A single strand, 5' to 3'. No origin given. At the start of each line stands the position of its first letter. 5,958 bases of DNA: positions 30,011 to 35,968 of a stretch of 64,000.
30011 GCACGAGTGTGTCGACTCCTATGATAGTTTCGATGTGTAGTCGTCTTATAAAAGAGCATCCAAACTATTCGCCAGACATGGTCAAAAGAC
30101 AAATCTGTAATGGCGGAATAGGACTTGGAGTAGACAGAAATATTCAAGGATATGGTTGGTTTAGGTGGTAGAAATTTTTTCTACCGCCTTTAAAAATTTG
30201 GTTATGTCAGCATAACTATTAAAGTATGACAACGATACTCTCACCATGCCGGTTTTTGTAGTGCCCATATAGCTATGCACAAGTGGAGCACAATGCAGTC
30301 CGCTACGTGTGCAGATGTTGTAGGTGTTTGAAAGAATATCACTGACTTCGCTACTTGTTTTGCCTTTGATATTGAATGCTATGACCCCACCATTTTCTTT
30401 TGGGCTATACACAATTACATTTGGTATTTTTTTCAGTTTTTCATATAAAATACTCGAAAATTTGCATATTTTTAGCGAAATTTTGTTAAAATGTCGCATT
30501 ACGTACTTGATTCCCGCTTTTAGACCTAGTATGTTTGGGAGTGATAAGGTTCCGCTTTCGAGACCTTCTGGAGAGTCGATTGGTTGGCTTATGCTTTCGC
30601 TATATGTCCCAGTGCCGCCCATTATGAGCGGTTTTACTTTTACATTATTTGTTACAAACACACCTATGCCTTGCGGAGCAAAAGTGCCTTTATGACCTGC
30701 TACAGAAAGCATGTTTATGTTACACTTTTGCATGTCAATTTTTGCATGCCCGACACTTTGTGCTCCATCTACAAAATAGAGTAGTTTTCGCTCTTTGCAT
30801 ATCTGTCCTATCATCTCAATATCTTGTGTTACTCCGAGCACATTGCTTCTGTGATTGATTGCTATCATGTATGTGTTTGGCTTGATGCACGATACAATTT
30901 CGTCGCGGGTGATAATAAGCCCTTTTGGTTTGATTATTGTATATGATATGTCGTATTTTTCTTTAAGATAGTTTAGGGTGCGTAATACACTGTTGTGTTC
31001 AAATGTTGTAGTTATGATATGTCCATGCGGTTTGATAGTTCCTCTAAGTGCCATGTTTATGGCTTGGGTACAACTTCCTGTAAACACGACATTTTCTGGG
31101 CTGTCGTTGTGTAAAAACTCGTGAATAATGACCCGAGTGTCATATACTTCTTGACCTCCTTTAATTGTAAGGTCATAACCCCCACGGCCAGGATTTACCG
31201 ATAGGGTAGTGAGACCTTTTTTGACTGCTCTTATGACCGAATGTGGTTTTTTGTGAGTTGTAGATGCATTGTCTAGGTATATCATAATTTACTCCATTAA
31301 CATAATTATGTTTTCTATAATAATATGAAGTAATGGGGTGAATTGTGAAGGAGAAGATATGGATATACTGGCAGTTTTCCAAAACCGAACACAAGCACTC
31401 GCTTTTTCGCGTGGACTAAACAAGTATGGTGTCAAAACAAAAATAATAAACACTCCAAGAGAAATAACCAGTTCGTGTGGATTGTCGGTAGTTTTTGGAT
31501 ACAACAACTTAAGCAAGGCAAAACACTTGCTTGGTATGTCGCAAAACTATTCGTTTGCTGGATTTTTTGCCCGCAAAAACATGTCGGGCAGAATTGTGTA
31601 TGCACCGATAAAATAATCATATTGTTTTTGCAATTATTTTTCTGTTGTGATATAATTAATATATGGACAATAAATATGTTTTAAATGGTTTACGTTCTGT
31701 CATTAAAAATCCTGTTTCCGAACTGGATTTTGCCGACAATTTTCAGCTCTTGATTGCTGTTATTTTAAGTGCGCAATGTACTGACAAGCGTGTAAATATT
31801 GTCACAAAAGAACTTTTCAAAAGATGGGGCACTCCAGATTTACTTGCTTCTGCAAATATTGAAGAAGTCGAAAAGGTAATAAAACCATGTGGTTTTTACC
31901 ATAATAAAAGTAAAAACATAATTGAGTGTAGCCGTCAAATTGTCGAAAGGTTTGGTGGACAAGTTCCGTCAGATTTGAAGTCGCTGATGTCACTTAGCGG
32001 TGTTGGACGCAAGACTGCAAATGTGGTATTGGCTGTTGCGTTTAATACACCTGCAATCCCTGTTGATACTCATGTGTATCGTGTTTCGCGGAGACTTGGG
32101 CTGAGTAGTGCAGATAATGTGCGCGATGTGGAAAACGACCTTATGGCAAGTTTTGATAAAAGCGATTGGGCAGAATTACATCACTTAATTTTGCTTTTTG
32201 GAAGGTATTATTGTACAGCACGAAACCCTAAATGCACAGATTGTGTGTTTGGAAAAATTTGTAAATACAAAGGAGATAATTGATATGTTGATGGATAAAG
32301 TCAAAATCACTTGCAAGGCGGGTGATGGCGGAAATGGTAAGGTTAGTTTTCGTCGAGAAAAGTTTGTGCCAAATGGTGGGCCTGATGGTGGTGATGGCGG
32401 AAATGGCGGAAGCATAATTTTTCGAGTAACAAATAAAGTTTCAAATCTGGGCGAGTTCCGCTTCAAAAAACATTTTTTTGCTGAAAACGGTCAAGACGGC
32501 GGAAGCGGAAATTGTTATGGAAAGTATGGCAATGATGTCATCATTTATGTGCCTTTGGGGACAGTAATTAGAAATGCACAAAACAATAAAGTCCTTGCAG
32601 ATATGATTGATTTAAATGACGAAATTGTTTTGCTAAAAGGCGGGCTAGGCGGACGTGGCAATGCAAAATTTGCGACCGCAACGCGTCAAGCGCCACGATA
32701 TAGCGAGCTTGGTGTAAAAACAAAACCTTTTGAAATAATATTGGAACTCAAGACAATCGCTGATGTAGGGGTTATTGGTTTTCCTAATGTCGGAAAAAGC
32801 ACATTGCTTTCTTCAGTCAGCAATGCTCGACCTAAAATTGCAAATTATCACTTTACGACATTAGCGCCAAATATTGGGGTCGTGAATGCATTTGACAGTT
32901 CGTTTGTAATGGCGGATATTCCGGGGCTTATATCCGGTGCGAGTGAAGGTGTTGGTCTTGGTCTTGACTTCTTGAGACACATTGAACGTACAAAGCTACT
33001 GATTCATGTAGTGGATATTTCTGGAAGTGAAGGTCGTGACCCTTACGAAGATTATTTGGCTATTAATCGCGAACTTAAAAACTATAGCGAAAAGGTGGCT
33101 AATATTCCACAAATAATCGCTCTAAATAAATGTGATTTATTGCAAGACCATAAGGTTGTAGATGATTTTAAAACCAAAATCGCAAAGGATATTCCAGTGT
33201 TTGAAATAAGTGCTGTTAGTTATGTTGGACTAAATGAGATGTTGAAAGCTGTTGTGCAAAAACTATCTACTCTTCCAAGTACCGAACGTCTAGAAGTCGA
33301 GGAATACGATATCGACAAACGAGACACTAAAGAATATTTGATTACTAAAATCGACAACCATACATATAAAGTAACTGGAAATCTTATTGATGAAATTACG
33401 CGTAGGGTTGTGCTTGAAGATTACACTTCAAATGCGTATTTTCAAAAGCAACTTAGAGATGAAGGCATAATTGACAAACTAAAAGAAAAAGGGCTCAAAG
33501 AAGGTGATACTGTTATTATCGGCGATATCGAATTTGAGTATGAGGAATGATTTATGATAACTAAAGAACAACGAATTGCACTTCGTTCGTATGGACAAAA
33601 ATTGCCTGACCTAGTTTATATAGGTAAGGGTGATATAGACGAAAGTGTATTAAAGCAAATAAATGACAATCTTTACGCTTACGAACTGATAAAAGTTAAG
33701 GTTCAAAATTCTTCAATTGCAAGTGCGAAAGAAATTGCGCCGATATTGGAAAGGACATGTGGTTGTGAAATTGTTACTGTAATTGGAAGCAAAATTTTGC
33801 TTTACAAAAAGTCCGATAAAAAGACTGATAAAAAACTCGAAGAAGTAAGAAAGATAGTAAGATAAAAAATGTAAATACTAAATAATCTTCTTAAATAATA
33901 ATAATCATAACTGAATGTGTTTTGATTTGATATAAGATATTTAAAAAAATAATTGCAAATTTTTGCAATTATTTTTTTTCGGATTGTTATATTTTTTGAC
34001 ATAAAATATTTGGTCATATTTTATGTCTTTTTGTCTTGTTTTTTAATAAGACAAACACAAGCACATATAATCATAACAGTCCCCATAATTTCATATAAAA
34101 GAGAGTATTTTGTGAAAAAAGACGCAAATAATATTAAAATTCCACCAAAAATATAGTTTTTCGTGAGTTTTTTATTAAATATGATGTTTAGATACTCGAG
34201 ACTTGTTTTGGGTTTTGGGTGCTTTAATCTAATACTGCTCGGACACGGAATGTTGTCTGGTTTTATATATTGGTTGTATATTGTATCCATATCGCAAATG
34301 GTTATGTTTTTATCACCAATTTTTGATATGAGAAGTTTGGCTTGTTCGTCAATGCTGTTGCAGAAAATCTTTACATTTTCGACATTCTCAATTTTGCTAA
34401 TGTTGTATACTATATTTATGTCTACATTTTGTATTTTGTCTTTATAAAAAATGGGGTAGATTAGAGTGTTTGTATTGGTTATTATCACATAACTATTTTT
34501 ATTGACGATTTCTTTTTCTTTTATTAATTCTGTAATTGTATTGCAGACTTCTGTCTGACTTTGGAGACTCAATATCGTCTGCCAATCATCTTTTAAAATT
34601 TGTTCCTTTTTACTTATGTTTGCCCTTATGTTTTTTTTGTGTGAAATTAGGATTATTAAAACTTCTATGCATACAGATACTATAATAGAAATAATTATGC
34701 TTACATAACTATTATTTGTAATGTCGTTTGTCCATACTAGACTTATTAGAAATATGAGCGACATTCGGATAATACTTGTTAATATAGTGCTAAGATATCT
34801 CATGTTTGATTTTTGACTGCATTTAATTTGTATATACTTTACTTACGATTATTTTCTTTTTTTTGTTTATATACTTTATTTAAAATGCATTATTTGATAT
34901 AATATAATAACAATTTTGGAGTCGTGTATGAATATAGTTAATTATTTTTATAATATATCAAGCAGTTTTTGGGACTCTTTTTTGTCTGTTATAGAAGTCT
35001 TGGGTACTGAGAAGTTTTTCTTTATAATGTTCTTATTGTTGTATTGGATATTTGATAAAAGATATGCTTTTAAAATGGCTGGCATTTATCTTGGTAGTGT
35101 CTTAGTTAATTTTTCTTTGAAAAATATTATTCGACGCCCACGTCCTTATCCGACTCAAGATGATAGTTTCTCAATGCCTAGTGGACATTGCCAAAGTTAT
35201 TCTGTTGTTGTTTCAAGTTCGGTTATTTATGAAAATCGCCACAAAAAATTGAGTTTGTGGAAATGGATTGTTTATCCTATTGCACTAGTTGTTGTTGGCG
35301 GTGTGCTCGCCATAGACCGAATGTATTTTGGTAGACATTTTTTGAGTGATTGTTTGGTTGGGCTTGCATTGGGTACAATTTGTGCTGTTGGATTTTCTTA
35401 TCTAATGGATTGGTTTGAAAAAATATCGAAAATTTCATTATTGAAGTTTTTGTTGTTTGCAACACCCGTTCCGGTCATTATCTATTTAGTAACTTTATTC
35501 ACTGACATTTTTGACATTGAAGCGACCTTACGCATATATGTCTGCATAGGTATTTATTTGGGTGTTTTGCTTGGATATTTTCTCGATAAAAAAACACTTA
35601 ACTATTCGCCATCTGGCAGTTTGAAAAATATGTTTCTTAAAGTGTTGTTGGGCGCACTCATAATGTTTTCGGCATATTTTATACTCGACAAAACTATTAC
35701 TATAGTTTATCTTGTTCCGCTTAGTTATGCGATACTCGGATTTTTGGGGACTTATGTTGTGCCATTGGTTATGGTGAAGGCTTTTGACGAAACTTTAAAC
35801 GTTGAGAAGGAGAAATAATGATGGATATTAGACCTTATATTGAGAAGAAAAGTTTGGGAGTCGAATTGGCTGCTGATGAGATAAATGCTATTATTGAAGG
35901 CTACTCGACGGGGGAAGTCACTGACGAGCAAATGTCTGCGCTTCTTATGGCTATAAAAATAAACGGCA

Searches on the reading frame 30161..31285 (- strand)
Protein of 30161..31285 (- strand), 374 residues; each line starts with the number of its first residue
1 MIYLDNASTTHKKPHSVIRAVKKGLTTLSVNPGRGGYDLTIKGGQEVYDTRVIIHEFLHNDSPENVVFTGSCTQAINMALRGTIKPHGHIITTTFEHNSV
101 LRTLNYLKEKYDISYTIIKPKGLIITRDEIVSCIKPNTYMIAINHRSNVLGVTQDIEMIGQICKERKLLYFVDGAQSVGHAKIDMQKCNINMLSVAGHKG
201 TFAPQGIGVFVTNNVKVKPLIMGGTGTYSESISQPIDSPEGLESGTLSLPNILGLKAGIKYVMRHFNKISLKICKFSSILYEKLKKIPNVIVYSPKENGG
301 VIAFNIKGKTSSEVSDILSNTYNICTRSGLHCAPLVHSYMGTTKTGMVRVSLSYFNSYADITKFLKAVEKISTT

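Call 9: search_protein_families(library=pfam, proteins=[window:30161-31285:-], max_evalue=0.001)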
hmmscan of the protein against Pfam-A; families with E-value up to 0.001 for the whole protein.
window:30161-31285:- (374 aa): 4 families
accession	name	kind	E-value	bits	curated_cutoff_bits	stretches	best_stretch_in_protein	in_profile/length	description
PF00266.25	Aminotran_5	-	3.4e-76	257.1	21.5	1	2-364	1-371/371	Aminotransferase class-V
PF01041.23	DegT_DnrJ_EryC1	-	8.8e-09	35.5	19.8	1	64-184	40-156/360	DegT/DnrJ/EryC1/StrS aminotransferase family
PF01053.26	Cys_Met_Meta_PP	-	1.5e-07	30.8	27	1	64-175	68-175/381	Cys/Met metabolism PLP-dependent enzyme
PF00155.27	Aminotran_1_2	-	0.00016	21.4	19.7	1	56-175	53-187/361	Aminotransferase class I and II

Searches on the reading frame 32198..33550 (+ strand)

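Call 8: search_protein_families(library=pfam, proteins=[window:32198-33550:+], max_evalue=0.001)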
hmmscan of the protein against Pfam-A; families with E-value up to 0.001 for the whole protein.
window:32198-33550:+ (450 aa): 8 families
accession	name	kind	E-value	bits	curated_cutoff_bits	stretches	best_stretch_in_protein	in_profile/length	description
PF01018.28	GTP1_OBG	-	1.2e-56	191.1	27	1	32-186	1-155/155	GTP1/OBG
PF01926.29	MMR_HSR1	-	1.1e-25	90.3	21.9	1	189-311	1-113/113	50S ribosome-binding GTPase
PF09269.16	DUF1967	-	2.8e-19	69.4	27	1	382-448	3-70/70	Domain of unknown function (DUF1967)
PF02421.24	FeoB_N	-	1.3e-12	48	27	1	190-351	3-155/156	Ferrous iron transport protein B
PF00009.33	GTP_EFTU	-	1.9e-05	24.8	26.5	0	301-356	120-186/188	Elongation factor Tu GTP binding domain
PF03029.23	ATP_bind_1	-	3.7e-05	24.1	27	0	301-389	155-238/240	Conserved hypothetical ATP binding protein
PF03193.22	RsgA_GTPase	-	0.00031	21.1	30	0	300-358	51-110/174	RsgA GTPase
PF00071.28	Ras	-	0.00037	20.6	21.6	0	282-356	86-160/162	Ras family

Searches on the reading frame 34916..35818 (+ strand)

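Call 9: search_protein_families(library=pfam, proteins=[window:34916-35818:+], max_evalue=0.001)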
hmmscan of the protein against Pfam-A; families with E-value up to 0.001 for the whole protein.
window:34916-35818:+ (300 aa): 2 families
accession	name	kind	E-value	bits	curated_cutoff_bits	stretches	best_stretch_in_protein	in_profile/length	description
PF01569.27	PAP2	-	3.6e-14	53.1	27.2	1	52-166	3-127/130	PAP2 superfamily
PF14378.12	PAP2_3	-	0.00011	22.6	27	1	81-158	121-189/190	PAP2 superfamily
